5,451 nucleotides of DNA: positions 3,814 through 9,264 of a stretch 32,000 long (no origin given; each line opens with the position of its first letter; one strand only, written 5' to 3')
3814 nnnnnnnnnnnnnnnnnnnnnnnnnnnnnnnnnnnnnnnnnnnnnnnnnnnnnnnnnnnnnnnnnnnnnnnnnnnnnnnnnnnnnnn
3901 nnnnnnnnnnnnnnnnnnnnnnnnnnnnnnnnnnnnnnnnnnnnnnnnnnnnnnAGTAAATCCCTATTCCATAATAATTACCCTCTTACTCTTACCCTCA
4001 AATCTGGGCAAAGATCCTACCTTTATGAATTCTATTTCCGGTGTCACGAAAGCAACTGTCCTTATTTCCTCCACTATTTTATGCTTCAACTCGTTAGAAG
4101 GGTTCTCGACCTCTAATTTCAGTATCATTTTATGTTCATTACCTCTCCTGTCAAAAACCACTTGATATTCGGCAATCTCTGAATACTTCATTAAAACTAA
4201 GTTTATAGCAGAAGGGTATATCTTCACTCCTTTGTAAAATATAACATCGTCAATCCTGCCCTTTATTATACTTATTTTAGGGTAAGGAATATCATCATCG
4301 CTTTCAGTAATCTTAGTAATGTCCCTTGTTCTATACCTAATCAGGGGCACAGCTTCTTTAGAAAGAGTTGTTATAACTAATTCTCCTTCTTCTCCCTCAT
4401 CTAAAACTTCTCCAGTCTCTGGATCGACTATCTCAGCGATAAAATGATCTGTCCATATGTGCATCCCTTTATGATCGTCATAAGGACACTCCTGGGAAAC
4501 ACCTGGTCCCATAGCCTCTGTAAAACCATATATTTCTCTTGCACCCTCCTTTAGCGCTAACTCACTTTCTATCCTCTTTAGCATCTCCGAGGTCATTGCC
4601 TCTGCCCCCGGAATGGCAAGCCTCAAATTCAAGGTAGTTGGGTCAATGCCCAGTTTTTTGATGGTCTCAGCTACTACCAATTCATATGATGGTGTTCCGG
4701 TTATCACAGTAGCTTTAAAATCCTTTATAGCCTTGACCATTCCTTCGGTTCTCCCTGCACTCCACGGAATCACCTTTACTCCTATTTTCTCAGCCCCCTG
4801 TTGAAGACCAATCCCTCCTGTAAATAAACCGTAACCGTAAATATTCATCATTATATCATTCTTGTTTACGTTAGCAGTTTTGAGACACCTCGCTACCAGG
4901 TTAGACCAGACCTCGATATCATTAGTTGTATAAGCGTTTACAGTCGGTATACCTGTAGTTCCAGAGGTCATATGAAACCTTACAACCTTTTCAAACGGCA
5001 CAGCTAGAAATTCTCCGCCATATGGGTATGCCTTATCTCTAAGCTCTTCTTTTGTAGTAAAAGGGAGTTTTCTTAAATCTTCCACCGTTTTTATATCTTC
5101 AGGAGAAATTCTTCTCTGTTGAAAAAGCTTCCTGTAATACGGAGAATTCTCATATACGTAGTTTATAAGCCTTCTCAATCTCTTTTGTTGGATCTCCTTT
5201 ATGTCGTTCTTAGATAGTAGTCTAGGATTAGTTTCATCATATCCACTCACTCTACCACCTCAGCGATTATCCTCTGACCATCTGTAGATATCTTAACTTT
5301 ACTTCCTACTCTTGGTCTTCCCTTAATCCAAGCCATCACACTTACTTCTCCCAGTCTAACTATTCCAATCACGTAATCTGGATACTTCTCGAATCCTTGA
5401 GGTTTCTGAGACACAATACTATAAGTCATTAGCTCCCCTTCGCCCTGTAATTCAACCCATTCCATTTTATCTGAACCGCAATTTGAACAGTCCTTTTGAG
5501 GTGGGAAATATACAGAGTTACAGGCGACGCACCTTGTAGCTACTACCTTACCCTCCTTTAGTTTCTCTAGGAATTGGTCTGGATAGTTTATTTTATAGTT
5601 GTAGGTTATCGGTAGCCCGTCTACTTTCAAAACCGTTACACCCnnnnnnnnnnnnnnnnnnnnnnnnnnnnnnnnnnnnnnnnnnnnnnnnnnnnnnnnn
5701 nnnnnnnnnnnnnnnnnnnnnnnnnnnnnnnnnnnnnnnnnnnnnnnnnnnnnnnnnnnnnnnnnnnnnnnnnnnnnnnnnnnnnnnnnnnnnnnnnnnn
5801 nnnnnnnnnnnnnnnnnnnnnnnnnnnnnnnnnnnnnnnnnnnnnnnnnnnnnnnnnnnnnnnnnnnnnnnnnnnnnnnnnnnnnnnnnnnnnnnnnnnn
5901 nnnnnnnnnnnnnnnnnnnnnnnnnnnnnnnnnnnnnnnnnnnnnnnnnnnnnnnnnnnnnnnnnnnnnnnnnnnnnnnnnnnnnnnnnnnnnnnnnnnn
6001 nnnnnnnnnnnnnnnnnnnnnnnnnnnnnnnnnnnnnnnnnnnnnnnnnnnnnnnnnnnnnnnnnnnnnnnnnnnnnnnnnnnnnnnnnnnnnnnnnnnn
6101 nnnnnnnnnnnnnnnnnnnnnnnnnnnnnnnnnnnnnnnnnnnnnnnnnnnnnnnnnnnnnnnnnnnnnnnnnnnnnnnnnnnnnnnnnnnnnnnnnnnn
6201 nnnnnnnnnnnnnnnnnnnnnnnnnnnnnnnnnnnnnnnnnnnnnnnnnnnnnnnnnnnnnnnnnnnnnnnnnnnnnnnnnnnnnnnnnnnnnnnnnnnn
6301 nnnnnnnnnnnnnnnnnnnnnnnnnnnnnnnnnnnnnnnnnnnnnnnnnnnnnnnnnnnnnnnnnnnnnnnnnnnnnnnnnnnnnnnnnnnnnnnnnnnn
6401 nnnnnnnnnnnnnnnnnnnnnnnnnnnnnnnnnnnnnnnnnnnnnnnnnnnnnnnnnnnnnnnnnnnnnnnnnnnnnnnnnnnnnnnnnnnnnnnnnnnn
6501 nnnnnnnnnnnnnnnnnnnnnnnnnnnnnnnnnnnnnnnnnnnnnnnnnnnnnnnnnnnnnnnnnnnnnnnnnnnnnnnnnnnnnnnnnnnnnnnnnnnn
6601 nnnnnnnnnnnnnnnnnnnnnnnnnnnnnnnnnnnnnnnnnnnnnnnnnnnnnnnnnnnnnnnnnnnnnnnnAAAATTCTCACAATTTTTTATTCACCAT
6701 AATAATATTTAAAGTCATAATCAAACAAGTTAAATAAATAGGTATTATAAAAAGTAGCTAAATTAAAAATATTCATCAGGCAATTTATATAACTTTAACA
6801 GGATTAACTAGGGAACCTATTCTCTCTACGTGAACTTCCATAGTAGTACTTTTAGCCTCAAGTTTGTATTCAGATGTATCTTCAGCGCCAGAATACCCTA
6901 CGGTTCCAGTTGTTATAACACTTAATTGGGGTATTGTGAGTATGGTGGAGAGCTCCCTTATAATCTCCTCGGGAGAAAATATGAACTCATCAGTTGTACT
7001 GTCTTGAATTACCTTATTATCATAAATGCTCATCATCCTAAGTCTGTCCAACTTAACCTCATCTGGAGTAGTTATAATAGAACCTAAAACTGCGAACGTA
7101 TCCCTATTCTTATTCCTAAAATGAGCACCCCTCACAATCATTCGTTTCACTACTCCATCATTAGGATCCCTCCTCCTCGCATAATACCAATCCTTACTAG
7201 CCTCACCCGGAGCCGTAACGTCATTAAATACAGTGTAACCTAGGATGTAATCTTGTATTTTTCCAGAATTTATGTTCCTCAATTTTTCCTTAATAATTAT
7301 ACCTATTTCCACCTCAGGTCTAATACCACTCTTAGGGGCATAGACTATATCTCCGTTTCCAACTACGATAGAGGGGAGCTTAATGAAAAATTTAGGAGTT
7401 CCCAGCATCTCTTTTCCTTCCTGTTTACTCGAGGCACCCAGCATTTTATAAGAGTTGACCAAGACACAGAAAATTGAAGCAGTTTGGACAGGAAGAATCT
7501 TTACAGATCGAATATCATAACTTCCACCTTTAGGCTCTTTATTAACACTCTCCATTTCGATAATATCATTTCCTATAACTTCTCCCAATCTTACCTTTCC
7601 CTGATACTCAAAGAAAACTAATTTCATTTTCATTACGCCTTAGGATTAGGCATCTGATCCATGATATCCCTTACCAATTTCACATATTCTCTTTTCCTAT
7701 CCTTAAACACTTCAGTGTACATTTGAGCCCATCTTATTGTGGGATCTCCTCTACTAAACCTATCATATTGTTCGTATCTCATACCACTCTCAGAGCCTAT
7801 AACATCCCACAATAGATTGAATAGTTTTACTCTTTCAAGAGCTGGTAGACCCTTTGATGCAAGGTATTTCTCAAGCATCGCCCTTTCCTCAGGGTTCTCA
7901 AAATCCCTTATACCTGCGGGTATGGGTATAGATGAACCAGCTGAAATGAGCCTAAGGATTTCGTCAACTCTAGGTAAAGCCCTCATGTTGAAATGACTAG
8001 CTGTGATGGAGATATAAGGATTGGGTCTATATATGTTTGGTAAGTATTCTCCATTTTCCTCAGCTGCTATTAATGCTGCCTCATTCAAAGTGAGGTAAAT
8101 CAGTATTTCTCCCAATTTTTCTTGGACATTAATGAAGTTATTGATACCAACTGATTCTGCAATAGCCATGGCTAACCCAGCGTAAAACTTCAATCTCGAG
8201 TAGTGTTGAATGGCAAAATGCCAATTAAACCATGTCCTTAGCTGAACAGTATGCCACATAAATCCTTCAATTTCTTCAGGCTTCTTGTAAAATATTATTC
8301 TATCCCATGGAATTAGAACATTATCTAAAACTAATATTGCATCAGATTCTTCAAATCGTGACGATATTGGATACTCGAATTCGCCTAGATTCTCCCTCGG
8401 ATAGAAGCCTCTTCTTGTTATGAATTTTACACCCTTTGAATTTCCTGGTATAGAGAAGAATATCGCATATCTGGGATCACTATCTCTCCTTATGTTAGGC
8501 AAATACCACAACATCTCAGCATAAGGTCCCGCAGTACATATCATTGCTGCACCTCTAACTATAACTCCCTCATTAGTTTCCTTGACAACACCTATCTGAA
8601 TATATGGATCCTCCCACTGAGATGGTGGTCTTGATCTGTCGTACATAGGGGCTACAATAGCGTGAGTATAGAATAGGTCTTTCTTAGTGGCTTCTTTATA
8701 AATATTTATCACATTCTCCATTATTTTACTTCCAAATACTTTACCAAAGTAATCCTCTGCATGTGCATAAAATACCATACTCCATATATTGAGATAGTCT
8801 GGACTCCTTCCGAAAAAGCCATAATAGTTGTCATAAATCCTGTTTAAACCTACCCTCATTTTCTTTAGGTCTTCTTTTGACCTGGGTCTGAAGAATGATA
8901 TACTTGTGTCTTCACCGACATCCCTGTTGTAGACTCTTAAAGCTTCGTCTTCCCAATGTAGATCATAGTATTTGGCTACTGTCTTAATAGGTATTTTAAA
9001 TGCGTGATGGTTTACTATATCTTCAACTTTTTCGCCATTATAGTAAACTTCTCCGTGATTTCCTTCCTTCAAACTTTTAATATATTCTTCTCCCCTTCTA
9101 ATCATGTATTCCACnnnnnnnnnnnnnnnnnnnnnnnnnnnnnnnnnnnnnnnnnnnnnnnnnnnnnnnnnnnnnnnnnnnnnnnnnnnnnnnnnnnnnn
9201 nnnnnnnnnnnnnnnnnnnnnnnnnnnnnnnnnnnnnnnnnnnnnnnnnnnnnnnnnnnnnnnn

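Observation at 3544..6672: Four-gene operon (R2-fold diiron protein, DUF35, PaaK-like ligase, PaaI-like thioesterase): a possible non-canonical aryl-CoA oxygenation module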

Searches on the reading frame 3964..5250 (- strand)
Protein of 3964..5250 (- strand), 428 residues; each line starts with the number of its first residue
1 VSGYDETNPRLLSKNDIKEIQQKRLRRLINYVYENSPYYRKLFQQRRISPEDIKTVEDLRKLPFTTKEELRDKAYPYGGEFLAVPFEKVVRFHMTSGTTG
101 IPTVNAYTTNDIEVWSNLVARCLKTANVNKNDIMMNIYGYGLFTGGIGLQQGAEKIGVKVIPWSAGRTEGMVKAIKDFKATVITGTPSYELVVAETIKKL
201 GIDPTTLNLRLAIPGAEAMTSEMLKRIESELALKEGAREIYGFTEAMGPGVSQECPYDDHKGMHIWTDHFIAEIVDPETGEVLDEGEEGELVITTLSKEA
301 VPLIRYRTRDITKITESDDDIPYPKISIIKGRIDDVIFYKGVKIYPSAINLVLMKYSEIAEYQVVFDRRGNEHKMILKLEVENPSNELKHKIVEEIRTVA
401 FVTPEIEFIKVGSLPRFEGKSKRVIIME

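Call 3: search_protein_families(library=pfam, proteins=[window:3964-5250:-], max_evalue=0.01)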
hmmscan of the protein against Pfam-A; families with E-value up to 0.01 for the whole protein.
window:3964-5250:- (428 aa): 2 families
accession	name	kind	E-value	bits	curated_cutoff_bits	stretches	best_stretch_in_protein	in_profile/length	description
PF14535.12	AMP-binding_C_2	-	5.9e-16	59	25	1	341-425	1-93/96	AMP-binding enzyme C-terminal domain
PF00501.34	AMP-binding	-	1.1e-14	54.6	29.9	1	89-294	164-375/384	AMP-binding enzyme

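Call 6: search_protein_families(library=ncbifam, proteins=[window:3964-5250:-], max_evalue=0.01)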
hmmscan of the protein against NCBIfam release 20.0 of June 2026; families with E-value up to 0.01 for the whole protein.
window:3964-5250:- (428 aa): 26 families (the best 25 are shown)
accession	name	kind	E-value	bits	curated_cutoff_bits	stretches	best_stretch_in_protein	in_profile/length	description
TIGR02155.1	PA_CoA_ligase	equivalog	1.1e-129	432.7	646.3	1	12-425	3-419/422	phenylacetate--CoA ligase PaaK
NF041878.1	paak_haloarch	equivalog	1.5e-121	406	700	1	12-424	8-423/427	phenylacetate--CoA ligase PaaK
NF053551.1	FlxY_rubin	equivalog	1.6e-62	211.6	520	1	13-416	5-407/424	flexirubin biosynthesis putative acyl-CoA ligase FlxY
NF045666.1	DVU1553_fam_AMP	equivalog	2.7e-50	171.3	300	1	11-316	17-312/331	DVU_1553 family AMP-dependent CoA ligase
TIGR03335.1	F390_ftsA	equivalog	6.2e-40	137.2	458.7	1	13-319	10-313/445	coenzyme F390 synthetase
NF041217.1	BagE_FevW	exception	1.3e-35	123.2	800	1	17-385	13-362/424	bagremycin/ferroverdin synthetase BagE/FevW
NF004837.0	PRK06187.1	subfamily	4.7e-13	48.2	476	1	87-293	170-377/531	long-chain-fatty-acid--CoA ligase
NF006181.0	PRK08314.1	subfamily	3e-11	42.3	705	1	84-294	201-404/563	long-chain-fatty-acid--CoA ligase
NF005801.1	PRK07656.1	equivalog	1.1e-09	37.5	657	1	90-365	167-435/500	FadD3 family acyl-CoA ligase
NF009233.0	PRK12583.1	subfamily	1.5e-09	36.9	832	1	87-365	201-482/558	fatty acid CoA ligase family protein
TIGR02304.1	aden_form_hyp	equivalog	4.8e-08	32.4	251.9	1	273-409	265-402/430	F390 synthetase-related protein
NF004114.0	PRK05605.1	equivalog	1.6e-07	30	766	1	93-377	227-513/575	long-chain-fatty-acid--CoA ligase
TIGR01733.1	AA-adenyl-dom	subfamily_domain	3.2e-05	22.9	317.4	1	95-294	128-325/409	amino acid adenylation domain-containing protein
NF006167.0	PRK08308.1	equivalog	3.7e-05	22.8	513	1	329-372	309-351/414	acyl-CoA synthetase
NF052244.1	LCFA_lig_LuxE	equivalog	5.2e-05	22.4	550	0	7-102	19-104/367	long-chain-fatty-acid--protein ligase LuxE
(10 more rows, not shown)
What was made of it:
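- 3964..5250 (-): PaaK-family aryl-acetate-CoA ligase. TIGR02155 scores 433 bits against a cut-off of 646 (call 6).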

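Call 64: search_solved_structures(query=window:3964-5250:-, max_evalue=1e-20)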
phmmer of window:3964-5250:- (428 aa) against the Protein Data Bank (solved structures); distinct sequences matched with E-value up to 1e-20: 8.
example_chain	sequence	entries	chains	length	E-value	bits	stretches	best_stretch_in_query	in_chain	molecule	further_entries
4r1l_A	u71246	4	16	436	5.9e-102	344.8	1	4-424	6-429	Phenylacetate-coenzyme A ligase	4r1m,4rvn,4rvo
2y27_A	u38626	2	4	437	7e-101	341.3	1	12-425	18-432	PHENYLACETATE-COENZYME A LIGASE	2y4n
2y4o_A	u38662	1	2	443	1.1e-95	324.2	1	12-425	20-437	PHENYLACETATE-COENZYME A LIGASE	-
6hdw_A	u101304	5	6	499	1.8e-40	142.4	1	23-425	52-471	2-hydroxyisobutyryl-CoA synthetase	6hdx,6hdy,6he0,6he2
6wuq_A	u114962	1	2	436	4.9e-32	114.6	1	15-387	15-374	AjiA1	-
6siw_B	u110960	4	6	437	1.8e-30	109.4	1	15-396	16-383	PaaK-like ligase (AMP-dependent synthetase and ligase) | AMP-dependent synthetase and ligase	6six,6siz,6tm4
6siw_A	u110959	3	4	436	1.8e-30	109.4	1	15-396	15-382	PaaK-like ligase (AMP-dependent synthetase and ligase) | AMP-dependent synthetase and ligase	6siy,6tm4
9s3l_A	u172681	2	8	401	5.2e-23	84.8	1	43-315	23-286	Phenylacetate-CoA ligase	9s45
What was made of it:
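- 3964..5250 (-): E about 1e-101 to solved phenylacetate-CoA ligases 4r1l and 2y27 (call 64).
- On PaaK phenylacetate-CoA ligase: However, the match is full length with E about 1e-101 to solved PaaK enzymes (call 64).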

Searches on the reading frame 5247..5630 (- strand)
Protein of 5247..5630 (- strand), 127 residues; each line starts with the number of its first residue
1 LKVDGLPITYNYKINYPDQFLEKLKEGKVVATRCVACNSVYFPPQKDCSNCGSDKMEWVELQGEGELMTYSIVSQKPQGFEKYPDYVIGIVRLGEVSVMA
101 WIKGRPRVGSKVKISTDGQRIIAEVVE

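Call 3: search_protein_families(library=pfam, proteins=[window:5247-5630:-], max_evalue=0.01)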
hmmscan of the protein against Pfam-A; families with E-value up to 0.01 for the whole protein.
window:5247-5630:- (127 aa): 3 families
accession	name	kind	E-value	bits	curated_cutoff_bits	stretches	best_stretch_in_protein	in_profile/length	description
PF01796.24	OB_ChsH2_C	-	2.3e-17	63.1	27.1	1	58-116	1-64/65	ChsH2, C-terminal OB-fold domain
PF12172.15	zf-ChsH2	-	2.1e-13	50.2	23.2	1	22-57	2-37/37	ChsH2, rubredoxin-like zinc ribbon domain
PF01096.23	Zn_ribbon_TFIIS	-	0.005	17.1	21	0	47-62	2-17/39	Transcription factor S-II (TFIIS)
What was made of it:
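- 5247..5630 (-): DUF35 protein (Zn ribbon + OB fold); probable scaffold partner of the thiolase. Pfam zf-ChsH2 and OB_ChsH2_C are both above cut-off (call 3).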

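Call 6: search_protein_families(library=ncbifam, proteins=[window:5247-5630:-], max_evalue=0.01)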
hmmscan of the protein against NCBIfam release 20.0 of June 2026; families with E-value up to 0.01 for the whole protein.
window:5247-5630:- (127 aa): 1 family
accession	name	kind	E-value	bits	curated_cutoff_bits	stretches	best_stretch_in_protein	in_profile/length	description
NF053627.1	BnzsclthlBbsAGT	equivalog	4.7e-07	29.9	250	1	30-106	37-112/145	benzoylsuccinyl-CoA thiolase subunit BbsA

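Call 63: search_solved_structures(query=window:5247-5630:-, max_evalue=0.001)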
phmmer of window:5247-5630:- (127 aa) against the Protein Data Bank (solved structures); distinct sequences matched with E-value up to 0.001: 4.
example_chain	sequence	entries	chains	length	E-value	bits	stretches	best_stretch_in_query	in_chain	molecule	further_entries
6esq_E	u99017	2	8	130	1.4e-12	50.6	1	28-95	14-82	Pfam DUF35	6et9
6ok1_B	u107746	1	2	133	3.2e-09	39.8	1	20-96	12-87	ChsH2(DUF35)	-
3irb_A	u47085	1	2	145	8.8e-09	38.4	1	10-115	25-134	uncharacterized protein from DUF35 family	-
9myr_B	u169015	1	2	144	6.5e-06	29.1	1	16-93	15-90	Acyl dehydratase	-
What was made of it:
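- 5247..5630 (-): Best PDB match is 6esq_E, deposited as 'Pfam DUF35' (call 63).
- On DUF35 thiolase-partner proteins: The best PDB match is 6esq_E (call 63).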

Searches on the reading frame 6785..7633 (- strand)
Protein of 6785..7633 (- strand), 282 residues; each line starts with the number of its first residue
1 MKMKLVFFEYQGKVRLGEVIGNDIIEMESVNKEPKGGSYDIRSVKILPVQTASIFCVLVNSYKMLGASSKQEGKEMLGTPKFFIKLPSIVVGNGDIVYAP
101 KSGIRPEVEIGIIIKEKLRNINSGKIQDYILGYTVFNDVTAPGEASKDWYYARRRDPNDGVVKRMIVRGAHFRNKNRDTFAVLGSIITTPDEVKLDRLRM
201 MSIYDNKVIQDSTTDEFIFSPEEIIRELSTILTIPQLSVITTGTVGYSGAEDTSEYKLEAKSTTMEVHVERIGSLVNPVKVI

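Call 3: search_protein_families(library=pfam, proteins=[window:6785-7633:-], max_evalue=0.01)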
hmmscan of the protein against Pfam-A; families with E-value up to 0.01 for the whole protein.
window:6785-7633:- (282 aa): 1 family
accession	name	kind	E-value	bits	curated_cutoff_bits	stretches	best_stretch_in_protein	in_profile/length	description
PF01557.24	FAA_hydrolase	-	5.4e-40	137.8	23.9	1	54-279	2-213/214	Fumarylacetoacetate (FAA) hydrolase C-terminal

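Call 6: search_protein_families(library=ncbifam, proteins=[window:6785-7633:-], max_evalue=0.01)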
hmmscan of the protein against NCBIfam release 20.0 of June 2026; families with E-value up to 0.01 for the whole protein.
window:6785-7633:- (282 aa): 6 families
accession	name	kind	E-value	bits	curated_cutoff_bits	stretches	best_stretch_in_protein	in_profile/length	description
TIGR02303.1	HpaG-C-term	equivalog_domain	4.3e-17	62.4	276.4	1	8-279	5-242/245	4-hydroxyphenylacetate degradation bifunctional isomerase/decarboxylase, C-terminal subunit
NF053535.1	DhyDRhmHlse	equivalog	1.9e-13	50.3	500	2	168-274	165-273/284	2,4-didehydro-3-deoxy-L-rhamnonate hydrolase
NF009399.0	PRK12764.1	equivalog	1.2e-12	47.7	444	1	71-248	37-197/501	fumarylacetoacetate hydrolase family protein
TIGR02305.1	HpaG-N-term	equivalog_domain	3e-12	46.5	228.65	2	172-278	106-204/205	4-hydroxyphenylacetate degradation bifunctional isomerase/decarboxylase, N-terminal subunit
NF011750.0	PRK15203.1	equivalog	1.5e-07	30.6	811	1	80-253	247-402/429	4-hydroxyphenylacetate degradation bifunctional isomerase/decarboxylase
NF007967.0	PRK10691.1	equivalog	0.0051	16.2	201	0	72-140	33-103/219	fumarylacetoacetate hydrolase family protein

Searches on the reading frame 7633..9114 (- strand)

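Call 3: search_protein_families(library=pfam, proteins=[window:7633-9114:-], max_evalue=0.01)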
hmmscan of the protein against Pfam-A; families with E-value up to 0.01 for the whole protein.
window:7633-9114:- (493 aa): 2 families
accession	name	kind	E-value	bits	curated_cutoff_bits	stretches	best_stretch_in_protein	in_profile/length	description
PF11794.13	HpaB_N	-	2.5e-87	293.4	35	1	8-274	2-269/270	4-hydroxyphenylacetate 3-hydroxylase N terminal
PF03241.18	HpaB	-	7.1e-54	182.5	25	1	286-479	4-198/202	4-hydroxyphenylacetate 3-hydroxylase C terminal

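Call 6: search_protein_families(library=ncbifam, proteins=[window:7633-9114:-], max_evalue=0.01)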
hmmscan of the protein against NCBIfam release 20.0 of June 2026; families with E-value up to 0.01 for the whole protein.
window:7633-9114:- (493 aa): 2 families
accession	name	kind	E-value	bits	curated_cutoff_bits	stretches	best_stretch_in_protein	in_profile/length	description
TIGR02309.1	HpaB-1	equivalog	1.5e-94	317.8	480.2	1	6-485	2-474/477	4-hydroxyphenylacetate 3-monooxygenase, oxygenase component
TIGR02310.1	HpaB-2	equivalog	2.5e-62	211.2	885.2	1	8-452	15-458/519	4-hydroxyphenylacetate 3-monooxygenase, oxygenase component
